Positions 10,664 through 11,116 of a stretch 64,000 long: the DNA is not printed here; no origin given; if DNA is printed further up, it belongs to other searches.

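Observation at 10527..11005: Late promoter, long leader and a 50-codon ORF where T4 carries segD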

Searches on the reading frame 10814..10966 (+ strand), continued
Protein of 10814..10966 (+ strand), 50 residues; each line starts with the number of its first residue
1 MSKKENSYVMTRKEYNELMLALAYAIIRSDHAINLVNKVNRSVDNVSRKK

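Call 78: get_annotated_region(hit=H34, flank=750)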
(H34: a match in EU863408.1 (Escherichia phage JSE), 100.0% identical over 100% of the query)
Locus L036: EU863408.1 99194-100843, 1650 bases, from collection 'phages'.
description: Enterobacteria phage JSE, complete genome.
organism: Escherichia phage JSE (NCBI taxid 576789)
taxonomy: Viruses; Duplodnaviria; Heunggongvirae; Uroviricota; Caudoviricetes; Straboviridae; Krischvirus; Krischvirus jse
host: Escherichia coli K12; source: -; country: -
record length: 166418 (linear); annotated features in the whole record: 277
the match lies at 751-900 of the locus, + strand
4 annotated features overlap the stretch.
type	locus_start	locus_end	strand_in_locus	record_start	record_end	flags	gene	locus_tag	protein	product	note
CDS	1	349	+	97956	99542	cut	-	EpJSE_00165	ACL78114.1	major capsid protein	-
CDS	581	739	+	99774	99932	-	-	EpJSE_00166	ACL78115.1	Hypothetical protein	-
CDS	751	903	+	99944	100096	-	-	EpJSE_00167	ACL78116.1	hypothetical protein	-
CDS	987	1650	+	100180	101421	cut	-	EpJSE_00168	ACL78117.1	vertex head subunit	-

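Call 79: get_annotated_region(hit=H55, flank=750)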
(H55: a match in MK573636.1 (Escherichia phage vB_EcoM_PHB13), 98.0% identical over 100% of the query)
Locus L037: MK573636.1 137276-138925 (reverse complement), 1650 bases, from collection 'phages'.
description: Escherichia phage vB_EcoM_PHB13, partial genome.
organism: Escherichia phage vB_EcoM_PHB13 (NCBI taxid 2562111)
taxonomy: Viruses; Duplodnaviria; Heunggongvirae; Uroviricota; Caudoviricetes; Straboviridae; Krischvirus; Krischvirus RB49
host: Escherichia coli O157; source: -; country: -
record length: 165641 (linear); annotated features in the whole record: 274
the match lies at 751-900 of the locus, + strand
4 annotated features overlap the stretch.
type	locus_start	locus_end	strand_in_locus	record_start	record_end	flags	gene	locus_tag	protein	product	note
CDS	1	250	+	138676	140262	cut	-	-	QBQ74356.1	major capsid protein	-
CDS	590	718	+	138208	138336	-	-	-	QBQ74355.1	hypothetical protein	-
CDS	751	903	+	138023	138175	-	-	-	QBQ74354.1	hypothetical protein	-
CDS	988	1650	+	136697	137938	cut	-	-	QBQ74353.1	capsid vertex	-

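Call 80: get_annotated_region(hit=H60, flank=750)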
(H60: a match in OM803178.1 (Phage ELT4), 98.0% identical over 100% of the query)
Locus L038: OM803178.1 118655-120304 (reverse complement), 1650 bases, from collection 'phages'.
description: Phage ELT4, complete genome.
organism: Phage ELT4 (NCBI taxid 2924894)
taxonomy: Viruses
host: -; source: -; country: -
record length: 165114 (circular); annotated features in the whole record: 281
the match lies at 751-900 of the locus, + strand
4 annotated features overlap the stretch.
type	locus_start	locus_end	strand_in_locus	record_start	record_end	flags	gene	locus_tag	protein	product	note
CDS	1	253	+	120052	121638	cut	-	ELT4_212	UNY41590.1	major capsid protein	-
CDS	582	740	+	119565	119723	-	-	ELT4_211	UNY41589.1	hypothetical protein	-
CDS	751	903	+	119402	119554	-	-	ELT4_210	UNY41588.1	hypothetical protein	-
CDS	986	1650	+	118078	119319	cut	-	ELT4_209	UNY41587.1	capsid vertex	-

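Call 81: get_annotated_region(hit=H62, flank=750)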
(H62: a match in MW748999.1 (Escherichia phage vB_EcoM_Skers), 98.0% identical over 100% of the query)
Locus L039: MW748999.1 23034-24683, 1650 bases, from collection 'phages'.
description: Escherichia phage vB_EcoM_Skers, complete genome.
organism: Escherichia phage vB_EcoM_Skers (NCBI taxid 2836116)
taxonomy: Viruses; Duplodnaviria; Heunggongvirae; Uroviricota; Caudoviricetes; Straboviridae; Krischvirus
host: Escherichia coli; source: South Davis; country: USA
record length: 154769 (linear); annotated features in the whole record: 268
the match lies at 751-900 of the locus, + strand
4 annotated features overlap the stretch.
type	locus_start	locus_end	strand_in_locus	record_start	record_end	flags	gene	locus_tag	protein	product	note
CDS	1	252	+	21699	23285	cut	-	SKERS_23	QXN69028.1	putative major capsid protein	-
CDS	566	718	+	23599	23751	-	-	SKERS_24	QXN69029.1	hypothetical protein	-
CDS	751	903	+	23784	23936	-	-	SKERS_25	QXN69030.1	hypothetical protein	-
CDS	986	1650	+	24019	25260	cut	-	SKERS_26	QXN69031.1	putative capsid vertex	-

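Call 82: get_annotated_region(hit=H46, flank=750)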
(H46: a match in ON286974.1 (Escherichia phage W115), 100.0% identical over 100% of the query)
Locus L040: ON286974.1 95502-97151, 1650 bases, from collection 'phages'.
description: Escherichia phage W115, complete genome.
organism: Escherichia phage W115 (NCBI taxid 2950728)
taxonomy: Viruses; Duplodnaviria; Heunggongvirae; Uroviricota; Caudoviricetes; Straboviridae; Krischvirus
host: Escherichia coli LF82; source: sewage; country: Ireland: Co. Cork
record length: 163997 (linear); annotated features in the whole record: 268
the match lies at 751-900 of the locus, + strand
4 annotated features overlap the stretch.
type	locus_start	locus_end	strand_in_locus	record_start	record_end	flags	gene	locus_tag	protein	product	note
CDS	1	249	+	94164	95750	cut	-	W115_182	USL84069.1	major capsid protein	-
CDS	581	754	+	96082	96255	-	-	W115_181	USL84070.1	hypothetical protein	-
CDS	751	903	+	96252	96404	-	-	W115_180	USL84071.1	hypothetical protein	-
CDS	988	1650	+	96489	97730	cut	-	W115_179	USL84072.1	head vertex protein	gp24 head vertex protein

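Call 83: get_annotated_region(hit=H40, flank=750)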
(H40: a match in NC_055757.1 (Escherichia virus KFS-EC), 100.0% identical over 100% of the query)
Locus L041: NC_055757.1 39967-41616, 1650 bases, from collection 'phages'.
description: Escherichia virus KFS-EC, complete genome.
organism: Escherichia virus KFS-EC (NCBI taxid 2250214)
taxonomy: Viruses; Duplodnaviria; Heunggongvirae; Uroviricota; Caudoviricetes; Straboviridae; Krischvirus; Krischvirus kfsec
host: Escherichia coli O157:H7; source: wastewater; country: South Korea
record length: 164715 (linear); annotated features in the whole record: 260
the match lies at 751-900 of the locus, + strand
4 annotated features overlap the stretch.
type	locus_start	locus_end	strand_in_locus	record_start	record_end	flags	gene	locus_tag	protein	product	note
CDS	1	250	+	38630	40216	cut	-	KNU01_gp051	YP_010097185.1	major head protein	-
CDS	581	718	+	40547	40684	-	-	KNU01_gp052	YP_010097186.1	hypothetical protein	-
CDS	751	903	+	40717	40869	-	-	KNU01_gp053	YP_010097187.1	hypothetical protein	-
CDS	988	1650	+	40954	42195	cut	-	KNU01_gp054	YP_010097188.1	capsid vertex protein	-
